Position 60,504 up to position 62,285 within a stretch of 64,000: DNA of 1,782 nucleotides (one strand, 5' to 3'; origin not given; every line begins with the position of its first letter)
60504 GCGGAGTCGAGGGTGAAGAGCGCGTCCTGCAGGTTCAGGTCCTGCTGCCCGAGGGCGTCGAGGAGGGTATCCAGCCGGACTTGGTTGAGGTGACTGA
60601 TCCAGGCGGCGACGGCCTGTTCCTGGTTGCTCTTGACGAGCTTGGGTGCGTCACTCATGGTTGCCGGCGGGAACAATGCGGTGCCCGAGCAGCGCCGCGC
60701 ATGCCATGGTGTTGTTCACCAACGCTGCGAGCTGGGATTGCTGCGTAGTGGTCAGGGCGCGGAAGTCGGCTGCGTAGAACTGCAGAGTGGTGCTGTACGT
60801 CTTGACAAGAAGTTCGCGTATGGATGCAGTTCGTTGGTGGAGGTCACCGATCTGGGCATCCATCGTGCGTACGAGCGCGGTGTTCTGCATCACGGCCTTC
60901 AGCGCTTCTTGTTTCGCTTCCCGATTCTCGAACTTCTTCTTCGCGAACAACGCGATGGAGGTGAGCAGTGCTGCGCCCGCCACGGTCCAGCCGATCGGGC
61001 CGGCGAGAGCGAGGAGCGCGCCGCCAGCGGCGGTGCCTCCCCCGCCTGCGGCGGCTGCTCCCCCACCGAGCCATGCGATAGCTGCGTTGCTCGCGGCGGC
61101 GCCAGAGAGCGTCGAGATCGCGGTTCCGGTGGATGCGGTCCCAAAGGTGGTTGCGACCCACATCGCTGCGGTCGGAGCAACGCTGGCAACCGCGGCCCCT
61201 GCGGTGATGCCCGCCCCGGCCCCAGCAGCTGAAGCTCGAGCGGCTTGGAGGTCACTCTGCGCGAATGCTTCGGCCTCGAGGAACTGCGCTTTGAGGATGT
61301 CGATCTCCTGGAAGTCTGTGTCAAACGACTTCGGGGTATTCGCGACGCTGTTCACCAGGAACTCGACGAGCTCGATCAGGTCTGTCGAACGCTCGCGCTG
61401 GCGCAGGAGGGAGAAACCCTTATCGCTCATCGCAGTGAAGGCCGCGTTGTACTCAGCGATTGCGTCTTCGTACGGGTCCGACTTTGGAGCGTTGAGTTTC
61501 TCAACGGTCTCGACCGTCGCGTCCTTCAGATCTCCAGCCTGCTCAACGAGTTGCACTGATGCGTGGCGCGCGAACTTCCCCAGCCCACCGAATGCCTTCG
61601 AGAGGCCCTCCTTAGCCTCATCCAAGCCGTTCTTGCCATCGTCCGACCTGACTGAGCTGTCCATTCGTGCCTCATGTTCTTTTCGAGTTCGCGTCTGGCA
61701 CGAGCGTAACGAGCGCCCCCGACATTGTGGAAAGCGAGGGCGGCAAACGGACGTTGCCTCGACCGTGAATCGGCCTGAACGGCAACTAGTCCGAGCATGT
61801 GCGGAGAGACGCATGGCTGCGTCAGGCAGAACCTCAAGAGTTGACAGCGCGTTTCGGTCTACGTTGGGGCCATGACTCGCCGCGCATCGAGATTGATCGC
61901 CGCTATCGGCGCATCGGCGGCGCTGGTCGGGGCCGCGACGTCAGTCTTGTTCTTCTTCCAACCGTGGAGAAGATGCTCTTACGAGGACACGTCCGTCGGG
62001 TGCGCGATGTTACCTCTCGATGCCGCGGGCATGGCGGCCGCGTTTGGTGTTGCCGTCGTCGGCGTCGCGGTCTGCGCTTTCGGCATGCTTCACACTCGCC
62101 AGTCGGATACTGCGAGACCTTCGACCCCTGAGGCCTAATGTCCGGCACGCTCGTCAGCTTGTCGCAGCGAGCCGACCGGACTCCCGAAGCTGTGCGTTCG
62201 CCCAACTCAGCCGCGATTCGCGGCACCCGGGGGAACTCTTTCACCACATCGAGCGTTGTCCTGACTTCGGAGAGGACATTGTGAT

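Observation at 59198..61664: Unassignable, translationally coupled two-gene membrane module (glycine-zipper protein + 486-aa partner)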

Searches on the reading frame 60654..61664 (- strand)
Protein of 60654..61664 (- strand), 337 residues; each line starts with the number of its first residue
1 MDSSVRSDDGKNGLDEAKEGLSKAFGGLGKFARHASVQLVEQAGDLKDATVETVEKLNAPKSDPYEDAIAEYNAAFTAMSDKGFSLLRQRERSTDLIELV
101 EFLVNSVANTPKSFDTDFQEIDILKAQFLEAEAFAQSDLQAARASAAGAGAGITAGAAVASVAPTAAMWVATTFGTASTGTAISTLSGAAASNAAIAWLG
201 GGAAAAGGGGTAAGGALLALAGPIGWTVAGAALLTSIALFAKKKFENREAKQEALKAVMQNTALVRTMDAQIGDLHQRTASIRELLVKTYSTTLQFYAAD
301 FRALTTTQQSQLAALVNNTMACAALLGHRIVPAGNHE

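Call 3: search_protein_families(library=pfam, proteins=[window:60654-61664:-], max_evalue=1)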
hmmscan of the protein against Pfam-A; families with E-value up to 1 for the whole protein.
window:60654-61664:- (337 aa): 1 family
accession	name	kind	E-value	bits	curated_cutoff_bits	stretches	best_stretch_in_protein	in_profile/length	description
PF14817.11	HAUS5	-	0.12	11.7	25.6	1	250-327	363-437/643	HAUS augmin-like complex subunit 5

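Call 4: search_protein_families(library=ncbifam, proteins=[window:60654-61664:-], max_evalue=1)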
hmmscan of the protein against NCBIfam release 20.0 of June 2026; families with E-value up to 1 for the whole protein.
window:60654-61664:- (337 aa): 2 families
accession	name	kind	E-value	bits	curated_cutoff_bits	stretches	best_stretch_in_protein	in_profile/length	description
NF005801.1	PRK07656.1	equivalog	0.0055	15.4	657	1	134-188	29-83/500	FadD3 family acyl-CoA ligase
NF047510.1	LIC_10190_fam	subfamily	0.0073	15.1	100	1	167-255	5-89/424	LIC_10190 family membrane protein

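Call 5: search_protein_families(library=padloc, proteins=[window:60654-61664:-], max_evalue=1)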
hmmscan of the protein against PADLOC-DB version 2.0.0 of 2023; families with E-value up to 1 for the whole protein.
window:60654-61664:- (337 aa): 3 families
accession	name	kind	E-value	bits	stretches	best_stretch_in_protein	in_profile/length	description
PDLC04406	PDC-M09A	-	6.8e-150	497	1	14-333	7-326/330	-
PDLC04407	PDC-M09A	-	1.9e-82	274.9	1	62-330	11-280/282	-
PDLC03841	LeoBC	-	0.0002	18.6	1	198-274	457-552/601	-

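Call 8: search_protein_families(library=phrogs, proteins=[window:60654-61664:-], max_evalue=1)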
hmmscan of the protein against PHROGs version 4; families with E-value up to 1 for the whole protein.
window:60654-61664:- (337 aa): 3 families
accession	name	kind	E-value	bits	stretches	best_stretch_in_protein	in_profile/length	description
phrog_32744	-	unknown function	0.0067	16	1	140-235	600-695/748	-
phrog_167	-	tail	0.12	11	1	22-256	501-735/1555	tail length tape measure protein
phrog_726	-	unknown function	0.22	12.4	0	16-82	36-85/154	-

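Call 11: find_homologous_proteins(query=window:60654-61664:-)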
Query window:60654-61664:- (337 aa): 5549 proteins with E <= 0.001 among 8000 candidates; the best 120 are listed.
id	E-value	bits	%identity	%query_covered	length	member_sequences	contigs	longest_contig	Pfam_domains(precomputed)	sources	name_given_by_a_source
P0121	3.3e-194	662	95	100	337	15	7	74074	-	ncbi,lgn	-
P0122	2.0e-181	620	90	100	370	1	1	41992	-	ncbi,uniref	ncbi:hypothetical protein [Pseudoclavibacter sp. JSM 162008]|uniref:hypothetical protein n=1 Tax=Pse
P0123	9.6e-176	601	87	100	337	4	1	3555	-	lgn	-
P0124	1.1e-143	496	76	96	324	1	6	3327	-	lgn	-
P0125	3.6e-143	494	73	94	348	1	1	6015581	-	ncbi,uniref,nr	ncbi:hypothetical protein [Rhodococcus sp. OK302]|uniref:hypothetical protein n=1 Tax=Rhodococcus sp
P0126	3.7e-143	494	75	95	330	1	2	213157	-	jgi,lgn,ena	-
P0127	8.0e-143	493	76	94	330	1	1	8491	-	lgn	-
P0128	1.3e-142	493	77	96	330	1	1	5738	-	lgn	-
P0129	1.6e-142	492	75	96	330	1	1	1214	-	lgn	-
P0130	1.6e-142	492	75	96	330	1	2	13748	-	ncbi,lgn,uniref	ncbi:hypothetical protein AB4Z09_28860 [Rhodococcus sp. TAF43]|uniref:hypothetical protein n=1 Tax=R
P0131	1.6e-141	489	75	94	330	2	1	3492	-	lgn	-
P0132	1.8e-141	489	75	96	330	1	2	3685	-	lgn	-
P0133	4.2e-141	488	75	94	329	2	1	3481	-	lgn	-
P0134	7.5e-141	487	74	98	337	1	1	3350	-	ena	-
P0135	9.7e-141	486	76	94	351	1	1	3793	-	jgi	jgi:hypothetical protein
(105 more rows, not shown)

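Call 18: search_solved_structures(query=A2, max_evalue=10, show_alignments=2)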
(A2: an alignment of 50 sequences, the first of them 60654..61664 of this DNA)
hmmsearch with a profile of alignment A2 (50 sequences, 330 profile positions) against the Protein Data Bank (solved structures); distinct sequences matched with E-value up to 10: 9.
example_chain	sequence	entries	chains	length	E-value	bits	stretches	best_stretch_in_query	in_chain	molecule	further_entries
9dzc_A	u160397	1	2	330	0.053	16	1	238-328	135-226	Reticulocyte-binding protein 2b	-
9dzd_A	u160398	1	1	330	0.07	15.6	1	238-303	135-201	Reticulocyte-binding protein 2b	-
5w53_A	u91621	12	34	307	0.1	15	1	240-325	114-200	Reticulocyte binding protein 2, putative | Reticulocyte binding protein 2b | Plasmodium vivax reticulocyte binding protein 2b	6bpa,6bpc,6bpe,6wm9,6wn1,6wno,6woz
6d03_E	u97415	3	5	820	0.75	12.2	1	241-325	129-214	Reticulocyte binding protein 2, putative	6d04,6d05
21ag_R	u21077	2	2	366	0.79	12.1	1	75-154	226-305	5-hydroxytryptamine receptor 1F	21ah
1nkd_A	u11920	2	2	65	1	11.8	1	15-64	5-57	ROP | ROP PROTEIN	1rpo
7clg_A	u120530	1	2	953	1.3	11.5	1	244-306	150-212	Putative helicase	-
5apx_A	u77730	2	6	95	1.8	10.9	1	237-279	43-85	GENERAL CONTROL PROTEIN GCN4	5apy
8hkx_S17E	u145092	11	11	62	2.2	10.7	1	19-73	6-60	30S ribosomal protein S17e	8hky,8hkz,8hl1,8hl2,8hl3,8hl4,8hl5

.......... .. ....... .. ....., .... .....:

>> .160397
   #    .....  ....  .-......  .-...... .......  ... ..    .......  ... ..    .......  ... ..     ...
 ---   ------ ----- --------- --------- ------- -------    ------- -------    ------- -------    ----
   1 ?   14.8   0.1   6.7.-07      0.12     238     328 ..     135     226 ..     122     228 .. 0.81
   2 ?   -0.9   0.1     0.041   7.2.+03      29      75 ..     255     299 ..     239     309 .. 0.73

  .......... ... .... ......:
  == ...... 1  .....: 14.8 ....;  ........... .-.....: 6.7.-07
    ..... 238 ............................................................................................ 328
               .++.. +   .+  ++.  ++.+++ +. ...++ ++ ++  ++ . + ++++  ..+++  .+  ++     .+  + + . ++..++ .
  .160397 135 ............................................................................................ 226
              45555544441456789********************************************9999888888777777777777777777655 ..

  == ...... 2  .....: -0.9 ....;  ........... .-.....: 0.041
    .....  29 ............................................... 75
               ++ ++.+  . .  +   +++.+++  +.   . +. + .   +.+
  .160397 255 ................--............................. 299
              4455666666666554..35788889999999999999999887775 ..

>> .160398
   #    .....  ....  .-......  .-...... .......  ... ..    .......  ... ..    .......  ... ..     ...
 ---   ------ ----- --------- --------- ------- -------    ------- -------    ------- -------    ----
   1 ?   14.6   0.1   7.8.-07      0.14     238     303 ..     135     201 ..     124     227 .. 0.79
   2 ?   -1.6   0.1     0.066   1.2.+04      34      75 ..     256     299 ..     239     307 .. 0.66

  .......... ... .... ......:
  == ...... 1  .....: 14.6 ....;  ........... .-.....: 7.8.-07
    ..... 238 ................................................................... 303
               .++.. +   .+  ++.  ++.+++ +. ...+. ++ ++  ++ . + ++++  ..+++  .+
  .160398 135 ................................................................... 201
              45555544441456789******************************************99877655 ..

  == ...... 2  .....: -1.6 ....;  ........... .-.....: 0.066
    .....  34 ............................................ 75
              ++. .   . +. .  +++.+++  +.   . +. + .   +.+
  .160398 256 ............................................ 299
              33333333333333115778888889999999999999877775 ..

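Call 25: predict_structure(alignment_id=A2)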
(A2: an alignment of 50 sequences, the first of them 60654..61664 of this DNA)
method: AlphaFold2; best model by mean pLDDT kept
length: 337 residues; sequences in the alignment: 50
mean_pLDDT: 55.5   pTM: 0.50
mean pLDDT of the five models: 55.5, 54.8, 54.6, 44.0, 43.4
residues with pLDDT >= 90: 19; 70-90: 90; 50-70: 71; < 50: 157
segments of 3 or more residues with pLDDT < 50: 1-60, 145-166, 175-244, 333-337
pLDDT, mean of each block of 10 residues (from residue 1): 36 34 28 28 29 34 65 64 72 85 87 85 79 61 47 36 48 44 29 29 24 28 34 43 54 62 67 79 87 90 91 89 75 42
secondary structure, 60 per line:
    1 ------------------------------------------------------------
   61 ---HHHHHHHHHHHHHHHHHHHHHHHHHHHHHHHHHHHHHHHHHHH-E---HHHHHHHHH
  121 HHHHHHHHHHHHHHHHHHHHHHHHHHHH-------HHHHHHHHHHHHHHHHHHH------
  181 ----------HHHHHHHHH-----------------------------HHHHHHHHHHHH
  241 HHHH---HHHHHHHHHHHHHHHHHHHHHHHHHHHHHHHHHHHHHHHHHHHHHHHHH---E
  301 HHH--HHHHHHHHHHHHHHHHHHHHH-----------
elements in order: H64-106 H112-148 H156-174 H191-199 H229-244 H248-296 H306-326

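Call 31: fold_search(model_id=the predicted structure, library=pdb)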
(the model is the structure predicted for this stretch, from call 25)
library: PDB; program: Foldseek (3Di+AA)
matches with E <= 10: 139; with E <= 0.001: 0
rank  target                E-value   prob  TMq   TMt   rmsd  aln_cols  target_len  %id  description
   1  8cq2_A                4.0e-01  0.14  0.14  0.04  47.6       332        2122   18  Photorhabdus luminescens TcdA1 prepore-to-pore intermediate, C16S, C20S, C870S, T1279C mutant (released 2024-03-13)
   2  6sue_A                4.1e-01  0.16  0.16  0.04  42.1       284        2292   20  Structure of Photorhabdus luminescens Tc holotoxin pore, Mutation TccC3-D651A (released 2019-11-06)
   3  6rw9_A                5.2e-01  0.09  0.12  0.03  46.4       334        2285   16  Cryo-EM structure of Morganella morganii TcdA4 (released 2019-10-23)
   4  4o9y_G                7.2e-01  0.10  0.14  0.03  49.4       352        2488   17  Crystal Structure of TcdA1 (released 2014-02-26)
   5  8xqe_R                7.9e-01  0.14  0.20  0.22  25.6       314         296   12  Cryo-EM structure of human dimeric APJR-Gi complex with apelin-13. (released 2025-01-22)
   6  8cq0_A                7.9e-01  0.09  0.13  0.03  43.3       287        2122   18  Photorhabdus luminescens TcdA1 prepore-to-pore intermediate, K567W K2008W mutant (released 2024-03-13)
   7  5lki_A                9.4e-01  0.08  0.14  0.05  44.7       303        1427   18  Cryo-EM structure of the Tc toxin TcdA1 in its pore state (released 2016-08-31)
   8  6rwa_A                1.0e+00  0.08  0.14  0.03  48.8       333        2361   19  Cryo-EM structure of Photorhabdus luminescens TcdA4 (released 2019-10-23)
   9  7jh5_B                1.1e+00  0.10  0.16  0.18  21.9       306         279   15  Co-LOCKR: de novo designed protein switch (released 2020-09-02)
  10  7jh5_A                1.2e+00  0.11  0.17  0.19  21.7       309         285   14  Co-LOCKR: de novo designed protein switch (released 2020-09-02)
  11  4o9y_A                1.2e+00  0.07  0.13  0.03  48.7       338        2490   16  Crystal Structure of TcdA1 (released 2014-02-26)
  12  6h6f_A                1.3e+00  0.06  0.13  0.03  44.0       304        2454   18  PTC3 holotoxin complex from Photorhabdus luminiscens - Mutant TcC-D651A (released 2018-10-03)
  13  6h6e_A                1.5e+00  0.06  0.13  0.03  43.8       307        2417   19  PTC3 holotoxin complex from Photorhabdus luminecens in prepore state (TcdA1, TcdB2, TccC3) (released 2018-10-03)
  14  7a0g_FFF              1.6e+00  0.12  0.13  0.14  36.4       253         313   13  Structure of the SmhB pore of the tripartite alpha-pore forming toxin, Smh, from Serratia marcescens. (released 2021-03-31)
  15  7sqc_1Y               1.6e+00  0.08  0.15  0.19  36.1       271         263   15  Ciliary C1 central pair apparatus isolated from Chlamydomonas reinhardtii (released 2022-04-13)
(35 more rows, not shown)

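Call 75: search_protein_families(library=padloc, alignment_id=A4, max_evalue=0.01)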
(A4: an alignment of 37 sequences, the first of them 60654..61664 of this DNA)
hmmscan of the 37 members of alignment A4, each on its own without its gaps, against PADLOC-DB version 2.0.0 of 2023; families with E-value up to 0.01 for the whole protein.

A. member 1, window:60654-61664:- (337 aa): 3 families
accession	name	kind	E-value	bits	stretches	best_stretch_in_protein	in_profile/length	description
PDLC04406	PDC-M09A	-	6.8e-150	497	1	14-333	7-326/330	-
PDLC04407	PDC-M09A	-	1.9e-82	274.9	1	62-330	11-280/282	-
PDLC03841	LeoBC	-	0.0002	18.6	1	198-274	457-552/601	-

B. families by the number of members that match (of 37 scanned): 7 families
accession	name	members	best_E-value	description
PDLC04406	PDC-M09A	37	7e-159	-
PDLC04407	PDC-M09A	37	7.6e-118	-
PDLC03841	LeoBC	34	5.3e-09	-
PDLC02740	PbeC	2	0.0028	PbeC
PDLC02668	DndD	1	0.00091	DndD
PDLC00587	JetC3|JetC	1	0.0019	DUF3584 domain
PDLC02924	HNH_I-A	1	0.0079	-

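Call 115: search_solved_structures(query=A4, max_evalue=10, show_alignments=1)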
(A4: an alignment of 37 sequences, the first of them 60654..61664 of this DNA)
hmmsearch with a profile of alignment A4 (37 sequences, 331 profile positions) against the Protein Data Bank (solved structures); distinct sequences matched with E-value up to 10: 19.
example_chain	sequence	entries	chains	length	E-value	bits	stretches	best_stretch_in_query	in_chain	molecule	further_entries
5w53_A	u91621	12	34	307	0.23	14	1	250-302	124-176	Reticulocyte binding protein 2, putative | Reticulocyte binding protein 2b | Plasmodium vivax reticulocyte binding protein 2b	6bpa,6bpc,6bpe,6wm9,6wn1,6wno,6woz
6h9l_A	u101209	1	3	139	0.62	12.6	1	254-315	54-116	Uncharacterized protein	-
9dzc_A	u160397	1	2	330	1.2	11.6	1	246-305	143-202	Reticulocyte-binding protein 2b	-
21ag_R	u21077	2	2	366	1.3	11.5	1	74-155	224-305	5-hydroxytryptamine receptor 1F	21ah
9dzd_A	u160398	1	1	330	1.6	11.2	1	246-302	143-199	Reticulocyte-binding protein 2b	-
5j10_A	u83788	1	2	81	1.9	10.9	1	73-112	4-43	peptide design 2L4HC2_24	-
8qks_A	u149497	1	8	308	2.3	10.7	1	16-83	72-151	Reticulocyte-binding protein-like protein 5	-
8qkr_A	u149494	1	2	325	2.5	10.6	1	16-83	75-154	Reticulocyte-binding protein-like protein 5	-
7saf_A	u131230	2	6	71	2.7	10.5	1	71-133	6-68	General control transcription factor GCN4/M protein chimera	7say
6un9_A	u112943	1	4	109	2.8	10.4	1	22-85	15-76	Uncharacterized protein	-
8pwu_A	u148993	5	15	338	2.8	10.4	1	16-83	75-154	Reticulocyte-binding protein homolog 5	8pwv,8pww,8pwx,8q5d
1fos_F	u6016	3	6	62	2.9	10.3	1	236-288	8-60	C-JUN PROTO-ONCOGENE PROTEIN | PROTO-ONCOGENE C-JUN | Viral jun transforming protein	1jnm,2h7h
5t01_A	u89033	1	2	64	3.6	10.1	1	236-288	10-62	Transcription factor AP-1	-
1t2k_C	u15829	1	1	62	4.5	9.7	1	236-287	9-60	Transcription factor AP-1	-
7pw6_A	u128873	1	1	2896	4.9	9.6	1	4-125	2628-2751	Serine/threonine-protein kinase SMG1,Serine/threonine-protein kinase SMG1,Serine/threonine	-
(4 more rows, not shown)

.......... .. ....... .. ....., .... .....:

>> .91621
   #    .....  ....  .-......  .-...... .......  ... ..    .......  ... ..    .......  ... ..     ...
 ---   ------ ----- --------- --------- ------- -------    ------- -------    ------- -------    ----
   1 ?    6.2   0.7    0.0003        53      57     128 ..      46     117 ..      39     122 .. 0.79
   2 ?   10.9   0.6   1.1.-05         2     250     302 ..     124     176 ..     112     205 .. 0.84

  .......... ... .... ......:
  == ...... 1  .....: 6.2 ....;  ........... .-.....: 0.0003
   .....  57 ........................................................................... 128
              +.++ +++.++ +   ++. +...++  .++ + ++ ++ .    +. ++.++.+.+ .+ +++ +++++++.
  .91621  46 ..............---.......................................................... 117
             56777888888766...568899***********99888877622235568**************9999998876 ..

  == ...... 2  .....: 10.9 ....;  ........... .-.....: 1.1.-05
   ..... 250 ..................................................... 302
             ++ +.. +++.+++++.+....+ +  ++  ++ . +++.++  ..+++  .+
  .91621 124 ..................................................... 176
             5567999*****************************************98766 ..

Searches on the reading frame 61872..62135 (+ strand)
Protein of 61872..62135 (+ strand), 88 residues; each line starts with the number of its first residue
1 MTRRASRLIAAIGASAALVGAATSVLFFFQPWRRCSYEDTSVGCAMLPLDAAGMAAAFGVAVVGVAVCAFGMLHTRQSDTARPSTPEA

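Call 3: search_protein_families(library=pfam, proteins=[window:61872-62135:+], max_evalue=1)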
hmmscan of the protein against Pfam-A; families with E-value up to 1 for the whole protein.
window:61872-62135:+ (88 aa): 4 families
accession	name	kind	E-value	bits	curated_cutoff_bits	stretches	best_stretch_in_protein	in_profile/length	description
PF19297.4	QcrA_N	-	0.0039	17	27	1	3-70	50-117/222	QcrA subunit N-terminal region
PF23600.1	DUF7139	-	0.028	14.5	30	1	3-67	82-143/150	Domain of unknown function (DUF7139)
PF16327.10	CcmF_C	-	0.042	13.5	28.7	1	7-77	133-198/323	Cytochrome c-type biogenesis protein CcmF C-terminal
PF12811.12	BaxI_1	-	0.073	13.1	26.2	1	2-72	131-188/233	Bax inhibitor 1 like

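Call 4: search_protein_families(library=ncbifam, proteins=[window:61872-62135:+], max_evalue=1)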
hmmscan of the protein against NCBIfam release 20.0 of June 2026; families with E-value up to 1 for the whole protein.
window:61872-62135:+ (88 aa): 2 families
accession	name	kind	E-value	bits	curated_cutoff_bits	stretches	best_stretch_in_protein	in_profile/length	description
NF050121.1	bc1_QcrA_actin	exception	0.02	14.5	275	1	2-70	18-81/319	cytochrome bc1 complex Rieske iron-sulfur subunit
NF051431.1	Rv0361_Cterm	subfamily_domain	0.025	14.8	37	0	4-34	2-32/140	Rv0361 family membrane protein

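Call 5: search_protein_families(library=padloc, proteins=[window:61872-62135:+], max_evalue=1)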
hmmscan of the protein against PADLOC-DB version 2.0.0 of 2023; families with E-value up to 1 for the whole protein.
window:61872-62135:+ (88 aa): 0 families
